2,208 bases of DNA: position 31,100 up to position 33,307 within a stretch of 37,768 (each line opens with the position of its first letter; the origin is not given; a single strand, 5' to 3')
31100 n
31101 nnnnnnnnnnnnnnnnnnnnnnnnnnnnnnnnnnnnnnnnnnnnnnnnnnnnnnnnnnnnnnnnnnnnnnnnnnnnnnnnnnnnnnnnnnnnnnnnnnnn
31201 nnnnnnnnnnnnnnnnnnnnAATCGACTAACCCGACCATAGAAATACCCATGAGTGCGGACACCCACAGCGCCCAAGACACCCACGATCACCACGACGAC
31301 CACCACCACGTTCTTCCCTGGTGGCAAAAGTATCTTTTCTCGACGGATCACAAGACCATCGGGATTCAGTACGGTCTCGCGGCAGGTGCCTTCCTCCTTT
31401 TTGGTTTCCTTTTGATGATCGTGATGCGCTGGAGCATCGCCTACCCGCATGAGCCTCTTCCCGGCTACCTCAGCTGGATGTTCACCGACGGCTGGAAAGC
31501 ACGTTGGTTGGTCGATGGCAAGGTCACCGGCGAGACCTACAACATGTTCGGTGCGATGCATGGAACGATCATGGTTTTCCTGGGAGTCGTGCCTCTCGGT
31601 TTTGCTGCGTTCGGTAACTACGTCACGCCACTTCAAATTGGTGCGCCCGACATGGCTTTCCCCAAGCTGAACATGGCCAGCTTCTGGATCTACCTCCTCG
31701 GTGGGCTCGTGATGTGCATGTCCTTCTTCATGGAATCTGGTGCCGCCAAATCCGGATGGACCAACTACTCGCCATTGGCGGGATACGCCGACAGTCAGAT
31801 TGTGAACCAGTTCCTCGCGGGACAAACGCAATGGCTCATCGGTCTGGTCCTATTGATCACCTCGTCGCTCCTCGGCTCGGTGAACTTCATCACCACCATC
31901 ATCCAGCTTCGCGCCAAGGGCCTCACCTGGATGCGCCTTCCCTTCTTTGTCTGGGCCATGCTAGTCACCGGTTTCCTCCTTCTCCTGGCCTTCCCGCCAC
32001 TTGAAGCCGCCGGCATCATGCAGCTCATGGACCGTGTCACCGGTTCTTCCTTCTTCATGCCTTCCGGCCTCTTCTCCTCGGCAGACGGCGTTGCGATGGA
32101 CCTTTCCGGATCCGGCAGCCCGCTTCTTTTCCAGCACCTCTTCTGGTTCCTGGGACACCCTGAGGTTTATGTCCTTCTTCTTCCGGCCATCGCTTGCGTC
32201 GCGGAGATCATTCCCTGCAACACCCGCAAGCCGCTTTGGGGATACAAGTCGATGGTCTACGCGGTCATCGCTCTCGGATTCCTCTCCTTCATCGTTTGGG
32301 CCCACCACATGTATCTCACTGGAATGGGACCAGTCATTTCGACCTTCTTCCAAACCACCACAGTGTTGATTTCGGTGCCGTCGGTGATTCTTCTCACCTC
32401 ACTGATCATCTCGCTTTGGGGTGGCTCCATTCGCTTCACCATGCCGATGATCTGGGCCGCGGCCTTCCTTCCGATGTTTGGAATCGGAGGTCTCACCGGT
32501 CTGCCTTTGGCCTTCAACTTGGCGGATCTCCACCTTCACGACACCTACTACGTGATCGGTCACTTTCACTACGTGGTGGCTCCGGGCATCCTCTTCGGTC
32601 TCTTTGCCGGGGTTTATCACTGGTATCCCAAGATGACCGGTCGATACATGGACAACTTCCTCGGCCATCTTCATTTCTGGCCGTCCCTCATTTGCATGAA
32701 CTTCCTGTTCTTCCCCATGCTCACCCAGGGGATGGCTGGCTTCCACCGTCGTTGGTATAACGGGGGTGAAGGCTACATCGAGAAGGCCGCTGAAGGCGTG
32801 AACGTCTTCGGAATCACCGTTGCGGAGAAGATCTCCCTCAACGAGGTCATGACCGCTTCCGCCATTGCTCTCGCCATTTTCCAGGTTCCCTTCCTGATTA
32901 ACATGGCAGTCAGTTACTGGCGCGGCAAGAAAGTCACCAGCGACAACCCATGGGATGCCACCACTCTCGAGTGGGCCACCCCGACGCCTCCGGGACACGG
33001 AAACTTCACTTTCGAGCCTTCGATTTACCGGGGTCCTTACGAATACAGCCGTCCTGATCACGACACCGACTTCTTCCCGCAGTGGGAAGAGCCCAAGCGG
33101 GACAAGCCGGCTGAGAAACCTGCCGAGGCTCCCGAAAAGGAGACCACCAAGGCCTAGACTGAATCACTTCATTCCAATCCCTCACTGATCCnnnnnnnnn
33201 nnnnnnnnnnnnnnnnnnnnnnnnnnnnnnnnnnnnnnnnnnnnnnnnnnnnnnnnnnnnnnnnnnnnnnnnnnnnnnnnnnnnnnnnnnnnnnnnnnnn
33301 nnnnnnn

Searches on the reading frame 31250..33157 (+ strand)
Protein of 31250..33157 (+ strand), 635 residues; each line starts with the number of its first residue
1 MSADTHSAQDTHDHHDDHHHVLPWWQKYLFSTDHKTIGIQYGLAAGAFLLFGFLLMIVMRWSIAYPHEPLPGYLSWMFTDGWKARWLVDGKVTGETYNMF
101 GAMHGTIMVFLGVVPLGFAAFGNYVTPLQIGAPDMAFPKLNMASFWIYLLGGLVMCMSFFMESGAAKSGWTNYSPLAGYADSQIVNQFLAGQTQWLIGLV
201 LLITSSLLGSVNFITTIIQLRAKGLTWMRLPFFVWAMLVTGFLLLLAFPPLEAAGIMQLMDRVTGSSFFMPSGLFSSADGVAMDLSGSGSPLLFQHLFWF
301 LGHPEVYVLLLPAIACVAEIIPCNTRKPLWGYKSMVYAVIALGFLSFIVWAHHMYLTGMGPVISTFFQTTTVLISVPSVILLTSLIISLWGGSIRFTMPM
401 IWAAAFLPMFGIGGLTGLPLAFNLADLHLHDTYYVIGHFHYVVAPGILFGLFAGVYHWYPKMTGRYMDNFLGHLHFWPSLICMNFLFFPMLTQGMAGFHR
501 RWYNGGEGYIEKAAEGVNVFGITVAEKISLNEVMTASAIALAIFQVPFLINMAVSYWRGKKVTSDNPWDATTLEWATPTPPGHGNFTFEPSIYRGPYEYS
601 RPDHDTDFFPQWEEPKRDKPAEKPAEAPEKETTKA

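Call 3: search_protein_families(library=pfam, proteins=[window:31250-33157:+], max_evalue=0.01)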
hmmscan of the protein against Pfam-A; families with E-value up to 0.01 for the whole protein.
window:31250-33157:+ (635 aa): 1 family
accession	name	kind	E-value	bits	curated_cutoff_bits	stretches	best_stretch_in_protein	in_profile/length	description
PF00115.25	COX1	-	3.9e-129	431.8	34.8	1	37-509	2-413/436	Cytochrome C and Quinol oxidase polypeptide I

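Call 53: search_protein_families(library=ncbifam, proteins=[window:31250-33157:+], max_evalue=0.001)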
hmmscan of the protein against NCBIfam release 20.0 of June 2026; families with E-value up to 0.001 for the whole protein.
window:31250-33157:+ (635 aa): 6 families
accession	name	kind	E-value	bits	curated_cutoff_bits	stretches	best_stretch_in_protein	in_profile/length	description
TIGR02891.1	CtaD_CoxA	equivalog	6e-164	546.4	670.75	1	28-591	1-503/504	cytochrome c oxidase subunit I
NF050116.1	cyt_aa3_Actin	exception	1.8e-131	439.6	880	1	92-592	45-507/522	aa3-type cytochrome oxidase subunit I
TIGR02882.1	QoxB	equivalog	1.5e-109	367.3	1015.5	1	25-592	41-550/643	cytochrome aa3 quinol oxidase subunit I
TIGR02843.1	CyoB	equivalog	2.5e-102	343.4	1020.35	1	24-593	43-558/646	cytochrome o ubiquinol oxidase subunit I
NF011592.0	PRK15017.1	equivalog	2.1e-78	264.7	1271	1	25-593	45-559/663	cytochrome o ubiquinol oxidase subunit I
NF041075.1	quin_ox_SoxB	equivalog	4e-18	65.6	700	1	291-503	200-419/468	proton pump complex quinol oxidase subunit SoxB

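Call 65: search_solved_structures(query=window:31250-33154:+, max_evalue=1e-50, show_alignments=2)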
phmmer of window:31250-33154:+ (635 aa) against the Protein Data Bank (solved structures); distinct sequences matched with E-value up to 1e-50: 38.
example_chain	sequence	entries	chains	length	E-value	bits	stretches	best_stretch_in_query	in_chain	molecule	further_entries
6adq_F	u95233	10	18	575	8.6e-107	361.5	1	27-593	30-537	Cytochrome c oxidase subunit 1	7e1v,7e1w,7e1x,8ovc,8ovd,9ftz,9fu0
7rh5_R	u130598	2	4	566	9.7e-107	361.3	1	27-593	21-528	Cytochrome c oxidase subunit 1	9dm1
7rh6_R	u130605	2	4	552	2.7e-106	359.8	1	27-593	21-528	Cytochrome c oxidase subunit 1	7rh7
9wcx_I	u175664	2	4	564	1e-104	354.6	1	28-593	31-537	Cytochrome c oxidase subunit 1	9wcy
1ar1_A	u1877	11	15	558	1.5e-103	350.8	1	14-587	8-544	CYTOCHROME C OXIDASE | Cytochrome c oxidase subunit 1-beta | Cytochrome c oxidase subunit 1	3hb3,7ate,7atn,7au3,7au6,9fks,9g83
8hcr_F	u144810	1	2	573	1.9e-103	350.4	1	27-593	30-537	Probable cytochrome c oxidase subunit 1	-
3ehb_A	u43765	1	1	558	6.6e-103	348.6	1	14-587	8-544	Cytochrome c oxidase subunit 1-beta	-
6hwh_V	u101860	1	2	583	8.2e-103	348.3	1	27-593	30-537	Cytochrome c oxidase subunit 1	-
6pw0_A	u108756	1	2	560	1.6e-102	347.4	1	12-586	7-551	Cytochrome c oxidase subunit 1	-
1m56_A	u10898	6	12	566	2.4e-102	346.8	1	12-590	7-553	CYTOCHROME C OXIDASE | Cytochrome c oxidase subunit 1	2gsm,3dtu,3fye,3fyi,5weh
1m57_A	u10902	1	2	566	6.8e-102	345.3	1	12-590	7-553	CYTOCHROME C OXIDASE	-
3om3_A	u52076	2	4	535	4e-101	342.7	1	27-583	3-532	Cytochrome c oxidase, aa3 type, subunit I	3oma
6ci0_A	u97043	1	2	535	9.2e-101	341.6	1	27-583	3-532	Cytochrome c oxidase subunit 1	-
6pw1_A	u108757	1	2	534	1.1e-100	341.3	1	27-582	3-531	Cytochrome c oxidase subunit 1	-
1qle_A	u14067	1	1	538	3e-100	339.9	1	26-587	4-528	CYTOCHROME C OXIDASE POLYPEPTIDE I-BETA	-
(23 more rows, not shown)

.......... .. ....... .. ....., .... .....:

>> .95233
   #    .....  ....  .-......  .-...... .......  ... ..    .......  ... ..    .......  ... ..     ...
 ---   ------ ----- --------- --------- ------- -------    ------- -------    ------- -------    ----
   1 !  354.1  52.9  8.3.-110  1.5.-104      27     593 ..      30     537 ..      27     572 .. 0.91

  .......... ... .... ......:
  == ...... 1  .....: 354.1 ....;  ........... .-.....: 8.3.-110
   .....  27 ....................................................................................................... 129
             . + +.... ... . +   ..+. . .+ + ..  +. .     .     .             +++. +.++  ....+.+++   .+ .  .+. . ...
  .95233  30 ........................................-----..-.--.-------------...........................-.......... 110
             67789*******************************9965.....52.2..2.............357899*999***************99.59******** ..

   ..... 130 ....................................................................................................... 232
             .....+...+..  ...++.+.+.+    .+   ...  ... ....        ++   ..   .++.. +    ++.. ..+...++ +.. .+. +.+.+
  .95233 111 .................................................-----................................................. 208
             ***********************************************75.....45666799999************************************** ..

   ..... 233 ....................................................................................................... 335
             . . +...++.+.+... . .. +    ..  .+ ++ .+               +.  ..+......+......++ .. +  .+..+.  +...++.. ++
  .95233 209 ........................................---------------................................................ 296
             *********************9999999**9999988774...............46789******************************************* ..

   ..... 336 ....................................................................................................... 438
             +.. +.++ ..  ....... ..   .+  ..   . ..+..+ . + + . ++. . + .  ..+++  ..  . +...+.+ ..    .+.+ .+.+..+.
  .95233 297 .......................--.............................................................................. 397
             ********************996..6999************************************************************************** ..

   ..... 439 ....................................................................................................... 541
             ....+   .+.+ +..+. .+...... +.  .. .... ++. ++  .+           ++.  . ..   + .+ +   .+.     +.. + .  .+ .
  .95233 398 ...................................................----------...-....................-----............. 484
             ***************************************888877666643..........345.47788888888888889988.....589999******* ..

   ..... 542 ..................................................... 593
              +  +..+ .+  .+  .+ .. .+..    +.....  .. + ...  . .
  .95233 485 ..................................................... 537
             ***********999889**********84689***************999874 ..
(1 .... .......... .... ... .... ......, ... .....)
